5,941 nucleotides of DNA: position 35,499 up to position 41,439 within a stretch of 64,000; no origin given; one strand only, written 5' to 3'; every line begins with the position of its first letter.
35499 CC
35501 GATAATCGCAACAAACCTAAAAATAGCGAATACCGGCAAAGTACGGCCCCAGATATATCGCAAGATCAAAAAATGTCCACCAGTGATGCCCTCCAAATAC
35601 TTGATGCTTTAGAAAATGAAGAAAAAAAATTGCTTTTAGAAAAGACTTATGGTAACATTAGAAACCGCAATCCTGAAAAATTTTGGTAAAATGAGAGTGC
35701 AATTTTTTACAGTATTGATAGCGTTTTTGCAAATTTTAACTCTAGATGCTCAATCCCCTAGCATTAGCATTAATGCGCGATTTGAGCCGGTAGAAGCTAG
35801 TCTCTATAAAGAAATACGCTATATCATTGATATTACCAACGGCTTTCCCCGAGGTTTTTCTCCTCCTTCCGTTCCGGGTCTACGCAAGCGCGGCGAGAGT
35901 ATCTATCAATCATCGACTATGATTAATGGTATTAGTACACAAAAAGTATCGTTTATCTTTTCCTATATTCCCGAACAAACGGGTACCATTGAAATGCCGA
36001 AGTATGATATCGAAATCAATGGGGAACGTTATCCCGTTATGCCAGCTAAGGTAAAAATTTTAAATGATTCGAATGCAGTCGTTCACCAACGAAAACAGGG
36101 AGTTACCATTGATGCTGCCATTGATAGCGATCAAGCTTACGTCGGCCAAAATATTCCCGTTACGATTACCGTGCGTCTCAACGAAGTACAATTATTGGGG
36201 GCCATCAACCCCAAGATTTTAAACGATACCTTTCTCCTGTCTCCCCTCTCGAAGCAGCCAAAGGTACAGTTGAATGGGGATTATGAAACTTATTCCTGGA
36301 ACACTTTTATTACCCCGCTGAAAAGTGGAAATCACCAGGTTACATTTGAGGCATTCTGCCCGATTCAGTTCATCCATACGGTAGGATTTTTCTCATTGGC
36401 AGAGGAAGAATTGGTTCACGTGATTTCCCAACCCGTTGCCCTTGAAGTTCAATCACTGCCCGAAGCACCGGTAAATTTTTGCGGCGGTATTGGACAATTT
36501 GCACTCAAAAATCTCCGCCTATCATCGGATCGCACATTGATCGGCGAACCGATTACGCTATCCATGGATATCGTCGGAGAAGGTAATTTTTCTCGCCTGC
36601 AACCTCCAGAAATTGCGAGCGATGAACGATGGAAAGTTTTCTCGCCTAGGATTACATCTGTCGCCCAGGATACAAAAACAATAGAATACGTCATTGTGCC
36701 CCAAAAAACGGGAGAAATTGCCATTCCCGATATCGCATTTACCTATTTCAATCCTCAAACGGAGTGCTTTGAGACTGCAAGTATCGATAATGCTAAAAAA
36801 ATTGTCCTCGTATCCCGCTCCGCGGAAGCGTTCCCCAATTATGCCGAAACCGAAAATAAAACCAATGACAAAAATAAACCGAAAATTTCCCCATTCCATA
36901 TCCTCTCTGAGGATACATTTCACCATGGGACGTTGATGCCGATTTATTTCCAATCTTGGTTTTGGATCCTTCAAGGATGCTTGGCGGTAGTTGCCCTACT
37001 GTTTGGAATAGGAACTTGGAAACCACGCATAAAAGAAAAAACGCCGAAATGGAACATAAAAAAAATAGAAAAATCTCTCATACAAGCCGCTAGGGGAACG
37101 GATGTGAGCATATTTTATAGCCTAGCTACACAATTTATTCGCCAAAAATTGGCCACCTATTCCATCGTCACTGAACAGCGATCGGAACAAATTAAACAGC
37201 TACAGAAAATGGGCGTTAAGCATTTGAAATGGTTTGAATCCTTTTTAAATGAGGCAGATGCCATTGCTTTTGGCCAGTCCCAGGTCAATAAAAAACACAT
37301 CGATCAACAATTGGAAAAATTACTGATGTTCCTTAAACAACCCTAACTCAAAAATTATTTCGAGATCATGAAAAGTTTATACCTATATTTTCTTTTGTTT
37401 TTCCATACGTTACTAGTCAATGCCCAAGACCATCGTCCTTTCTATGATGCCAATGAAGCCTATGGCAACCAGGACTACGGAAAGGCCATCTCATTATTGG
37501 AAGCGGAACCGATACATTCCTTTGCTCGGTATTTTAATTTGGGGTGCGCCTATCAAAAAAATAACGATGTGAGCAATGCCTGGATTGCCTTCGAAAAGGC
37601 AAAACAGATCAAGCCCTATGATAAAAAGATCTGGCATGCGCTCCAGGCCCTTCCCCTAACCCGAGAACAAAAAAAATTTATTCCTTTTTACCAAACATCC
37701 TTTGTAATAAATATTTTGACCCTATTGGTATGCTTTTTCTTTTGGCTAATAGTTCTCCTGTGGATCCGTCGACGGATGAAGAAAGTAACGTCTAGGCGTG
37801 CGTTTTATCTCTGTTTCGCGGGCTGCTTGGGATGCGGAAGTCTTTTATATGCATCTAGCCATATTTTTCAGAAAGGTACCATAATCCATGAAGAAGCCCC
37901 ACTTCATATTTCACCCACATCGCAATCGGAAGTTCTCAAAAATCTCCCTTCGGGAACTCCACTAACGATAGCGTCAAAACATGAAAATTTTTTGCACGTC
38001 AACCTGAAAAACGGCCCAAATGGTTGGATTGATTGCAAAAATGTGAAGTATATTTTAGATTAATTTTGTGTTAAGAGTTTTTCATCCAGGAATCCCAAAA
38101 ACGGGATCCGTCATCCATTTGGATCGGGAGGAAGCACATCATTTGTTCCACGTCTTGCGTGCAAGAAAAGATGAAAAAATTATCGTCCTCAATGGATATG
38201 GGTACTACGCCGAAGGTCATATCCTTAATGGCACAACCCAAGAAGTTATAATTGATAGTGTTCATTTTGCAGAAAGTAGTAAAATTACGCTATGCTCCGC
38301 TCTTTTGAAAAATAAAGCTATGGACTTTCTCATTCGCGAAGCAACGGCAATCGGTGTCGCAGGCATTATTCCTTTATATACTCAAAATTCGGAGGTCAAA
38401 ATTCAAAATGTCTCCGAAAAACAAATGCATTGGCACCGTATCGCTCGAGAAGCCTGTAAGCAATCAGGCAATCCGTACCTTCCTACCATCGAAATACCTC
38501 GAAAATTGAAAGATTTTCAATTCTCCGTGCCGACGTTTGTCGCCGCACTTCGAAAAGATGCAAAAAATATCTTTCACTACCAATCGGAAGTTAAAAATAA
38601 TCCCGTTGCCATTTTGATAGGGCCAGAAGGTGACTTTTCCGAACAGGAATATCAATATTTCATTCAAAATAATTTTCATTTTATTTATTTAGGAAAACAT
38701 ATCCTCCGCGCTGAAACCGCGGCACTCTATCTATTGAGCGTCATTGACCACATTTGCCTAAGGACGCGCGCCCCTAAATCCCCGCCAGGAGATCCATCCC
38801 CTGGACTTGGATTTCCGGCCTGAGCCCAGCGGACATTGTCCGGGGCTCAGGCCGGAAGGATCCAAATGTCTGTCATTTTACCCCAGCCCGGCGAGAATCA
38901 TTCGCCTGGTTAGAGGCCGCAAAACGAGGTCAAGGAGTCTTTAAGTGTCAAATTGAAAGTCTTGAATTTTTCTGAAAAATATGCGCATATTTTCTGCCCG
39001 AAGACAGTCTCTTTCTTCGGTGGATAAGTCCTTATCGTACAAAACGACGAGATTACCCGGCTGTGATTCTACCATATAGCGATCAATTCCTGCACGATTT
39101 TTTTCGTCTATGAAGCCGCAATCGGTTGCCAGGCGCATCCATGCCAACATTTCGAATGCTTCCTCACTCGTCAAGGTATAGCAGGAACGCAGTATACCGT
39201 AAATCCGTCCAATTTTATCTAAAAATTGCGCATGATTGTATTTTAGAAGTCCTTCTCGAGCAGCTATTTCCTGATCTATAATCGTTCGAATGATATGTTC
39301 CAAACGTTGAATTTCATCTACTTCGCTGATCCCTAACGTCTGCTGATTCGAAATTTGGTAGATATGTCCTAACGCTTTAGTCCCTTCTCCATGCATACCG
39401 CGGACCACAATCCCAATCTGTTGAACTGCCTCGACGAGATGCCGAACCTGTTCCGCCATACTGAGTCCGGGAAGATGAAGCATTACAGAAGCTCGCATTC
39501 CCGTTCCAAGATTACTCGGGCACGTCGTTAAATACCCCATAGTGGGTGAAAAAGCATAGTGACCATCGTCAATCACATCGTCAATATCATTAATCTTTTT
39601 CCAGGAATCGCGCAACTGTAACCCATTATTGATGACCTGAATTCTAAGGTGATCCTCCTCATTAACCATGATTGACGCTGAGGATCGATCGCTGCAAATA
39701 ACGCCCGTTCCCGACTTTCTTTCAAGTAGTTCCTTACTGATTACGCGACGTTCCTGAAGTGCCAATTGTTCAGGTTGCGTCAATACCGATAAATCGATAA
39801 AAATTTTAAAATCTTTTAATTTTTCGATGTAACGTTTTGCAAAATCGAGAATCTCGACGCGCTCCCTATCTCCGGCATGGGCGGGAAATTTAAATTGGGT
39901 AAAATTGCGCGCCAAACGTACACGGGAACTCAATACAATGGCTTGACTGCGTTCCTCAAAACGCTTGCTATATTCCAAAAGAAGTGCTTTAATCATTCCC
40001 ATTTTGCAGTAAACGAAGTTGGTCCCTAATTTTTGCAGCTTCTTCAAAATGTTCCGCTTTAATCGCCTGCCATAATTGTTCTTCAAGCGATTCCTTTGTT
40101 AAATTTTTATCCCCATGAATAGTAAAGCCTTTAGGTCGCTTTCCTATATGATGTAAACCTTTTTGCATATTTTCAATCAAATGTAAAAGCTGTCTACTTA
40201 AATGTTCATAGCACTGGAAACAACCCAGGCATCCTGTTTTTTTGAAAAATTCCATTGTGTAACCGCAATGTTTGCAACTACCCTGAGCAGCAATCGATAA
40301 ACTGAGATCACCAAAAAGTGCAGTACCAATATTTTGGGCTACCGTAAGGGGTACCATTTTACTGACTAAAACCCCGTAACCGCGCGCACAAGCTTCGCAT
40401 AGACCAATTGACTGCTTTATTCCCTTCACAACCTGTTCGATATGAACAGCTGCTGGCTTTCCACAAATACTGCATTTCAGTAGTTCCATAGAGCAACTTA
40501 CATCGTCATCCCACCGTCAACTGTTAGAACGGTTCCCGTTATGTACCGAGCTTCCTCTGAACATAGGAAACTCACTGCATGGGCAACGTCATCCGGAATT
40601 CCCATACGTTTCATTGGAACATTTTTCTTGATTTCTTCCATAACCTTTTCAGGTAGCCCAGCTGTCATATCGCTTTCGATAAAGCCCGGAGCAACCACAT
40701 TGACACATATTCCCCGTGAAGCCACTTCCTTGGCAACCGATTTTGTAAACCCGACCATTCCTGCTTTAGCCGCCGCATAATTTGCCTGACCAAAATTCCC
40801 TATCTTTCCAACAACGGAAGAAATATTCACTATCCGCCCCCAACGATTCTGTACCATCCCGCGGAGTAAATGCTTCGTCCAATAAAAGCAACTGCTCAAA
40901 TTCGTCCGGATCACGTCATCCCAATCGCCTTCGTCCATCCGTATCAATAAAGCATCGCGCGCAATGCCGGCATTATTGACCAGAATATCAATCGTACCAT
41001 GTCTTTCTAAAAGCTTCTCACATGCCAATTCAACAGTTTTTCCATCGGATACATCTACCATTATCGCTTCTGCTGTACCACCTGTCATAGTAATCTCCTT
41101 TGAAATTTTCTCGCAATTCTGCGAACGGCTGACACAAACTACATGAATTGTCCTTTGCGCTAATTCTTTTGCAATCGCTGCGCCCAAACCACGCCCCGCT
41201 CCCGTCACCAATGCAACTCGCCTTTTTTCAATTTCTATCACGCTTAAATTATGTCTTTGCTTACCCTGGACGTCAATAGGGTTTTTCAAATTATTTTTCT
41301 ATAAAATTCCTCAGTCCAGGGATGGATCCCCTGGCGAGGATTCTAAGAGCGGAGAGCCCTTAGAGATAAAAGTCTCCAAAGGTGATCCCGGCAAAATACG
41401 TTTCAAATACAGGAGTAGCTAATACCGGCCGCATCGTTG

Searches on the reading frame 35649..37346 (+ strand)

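Call 55: search_protein_families(library=pfam, proteins=[window:35649-37346:+], max_evalue=0.000001)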
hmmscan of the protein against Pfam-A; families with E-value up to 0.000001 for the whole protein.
window:35649-37346:+ (565 aa): 1 family
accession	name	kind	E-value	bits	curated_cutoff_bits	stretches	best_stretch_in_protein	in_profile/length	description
PF13584.12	BatD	-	2.7e-18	66.8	24.1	0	55-137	13-92/92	BatD DUF11 like domain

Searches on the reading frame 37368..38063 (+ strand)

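Call 55: search_protein_families(library=pfam, proteins=[window:37368-38063:+], max_evalue=0.000001)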
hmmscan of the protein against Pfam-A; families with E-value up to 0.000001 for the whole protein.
window:37368-38063:+ (231 aa): 0 families

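Call 58: search_protein_families(library=ncbifam, proteins=[window:37368-38063:+], max_evalue=0.001)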
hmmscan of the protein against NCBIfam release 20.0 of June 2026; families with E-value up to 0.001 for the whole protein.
window:37368-38063:+ (231 aa): 1 family
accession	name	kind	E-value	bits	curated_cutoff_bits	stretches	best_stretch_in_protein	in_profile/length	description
TIGR04211.1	SH3_and_anchor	equivalog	5.5e-07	29.4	65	1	178-225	9-57/198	TIGR04211 family SH3 domain-containing protein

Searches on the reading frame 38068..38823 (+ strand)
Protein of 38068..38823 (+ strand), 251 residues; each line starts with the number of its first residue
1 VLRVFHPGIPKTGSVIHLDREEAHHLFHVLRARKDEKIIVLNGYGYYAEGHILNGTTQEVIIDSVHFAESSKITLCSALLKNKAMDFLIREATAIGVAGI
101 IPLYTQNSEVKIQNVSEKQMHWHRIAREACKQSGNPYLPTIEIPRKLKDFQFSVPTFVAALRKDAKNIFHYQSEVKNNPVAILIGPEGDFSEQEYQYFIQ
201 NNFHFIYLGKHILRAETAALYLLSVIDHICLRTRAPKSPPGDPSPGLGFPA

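Call 55: search_protein_families(library=pfam, proteins=[window:38068-38823:+], max_evalue=0.000001)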
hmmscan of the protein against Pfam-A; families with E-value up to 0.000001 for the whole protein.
window:38068-38823:+ (251 aa): 2 families
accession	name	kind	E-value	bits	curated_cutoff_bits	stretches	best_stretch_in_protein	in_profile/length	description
PF04452.19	Methyltrans_RNA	-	3.7e-43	147.4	23.9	1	71-226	5-164/165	RNA methyltransferase domain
PF20260.4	PUA_4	-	8.7e-08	32.6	23.9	1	18-53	1-36/48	RNA methyltransferase PUA domain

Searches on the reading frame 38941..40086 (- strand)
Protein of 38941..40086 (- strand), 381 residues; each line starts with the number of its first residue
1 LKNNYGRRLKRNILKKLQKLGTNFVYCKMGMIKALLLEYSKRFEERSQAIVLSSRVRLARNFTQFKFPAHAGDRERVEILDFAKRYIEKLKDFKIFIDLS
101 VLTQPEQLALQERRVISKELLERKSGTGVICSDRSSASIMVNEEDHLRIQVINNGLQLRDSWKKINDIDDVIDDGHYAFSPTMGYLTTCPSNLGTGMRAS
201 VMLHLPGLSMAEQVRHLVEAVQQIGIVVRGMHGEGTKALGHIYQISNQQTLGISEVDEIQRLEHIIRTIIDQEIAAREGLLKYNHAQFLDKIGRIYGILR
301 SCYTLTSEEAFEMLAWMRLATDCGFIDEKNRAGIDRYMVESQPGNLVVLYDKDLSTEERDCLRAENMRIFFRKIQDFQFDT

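Call 55: search_protein_families(library=pfam, proteins=[window:38941-40086:-], max_evalue=0.000001)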
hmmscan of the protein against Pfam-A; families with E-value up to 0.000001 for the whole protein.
window:38941-40086:- (381 aa): 1 family
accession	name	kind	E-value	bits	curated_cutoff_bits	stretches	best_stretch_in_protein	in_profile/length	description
PF00217.24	ATP-gua_Ptrans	-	1.1e-61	208.2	22.4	1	96-274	21-201/203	ATP:guanido phosphotransferase, C-terminal catalytic domain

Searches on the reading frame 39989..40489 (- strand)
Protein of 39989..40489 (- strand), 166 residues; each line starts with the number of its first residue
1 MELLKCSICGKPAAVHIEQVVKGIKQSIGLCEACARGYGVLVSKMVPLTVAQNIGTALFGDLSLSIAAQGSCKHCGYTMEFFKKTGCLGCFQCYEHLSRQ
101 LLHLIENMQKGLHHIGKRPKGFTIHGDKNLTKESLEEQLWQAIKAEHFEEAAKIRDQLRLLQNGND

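Call 55: search_protein_families(library=pfam, proteins=[window:39989-40489:-], max_evalue=0.000001)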
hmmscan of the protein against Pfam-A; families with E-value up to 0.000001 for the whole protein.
window:39989-40489:- (166 aa): 1 family
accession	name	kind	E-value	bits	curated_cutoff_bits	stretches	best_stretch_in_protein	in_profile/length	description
PF02151.25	UVR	-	4.7e-09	36.1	21.5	1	133-163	5-35/36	UvrB/uvrC motif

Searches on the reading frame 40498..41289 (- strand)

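Call 55: search_protein_families(library=pfam, proteins=[window:40498-41289:-], max_evalue=0.000001)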
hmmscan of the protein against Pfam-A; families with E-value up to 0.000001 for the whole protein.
window:40498-41289:- (263 aa): 3 families
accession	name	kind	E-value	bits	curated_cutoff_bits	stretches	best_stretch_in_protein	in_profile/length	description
PF13561.12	adh_short_C2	-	1.5e-62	211.7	27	1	30-262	1-236/236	Enoyl-(Acyl carrier protein) reductase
PF00106.31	adh_short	-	2.3e-58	197.4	26.6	1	24-214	1-192/195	short chain dehydrogenase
PF08659.16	KR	-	3.2e-21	76.5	22.6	1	26-198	3-172/180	KR domain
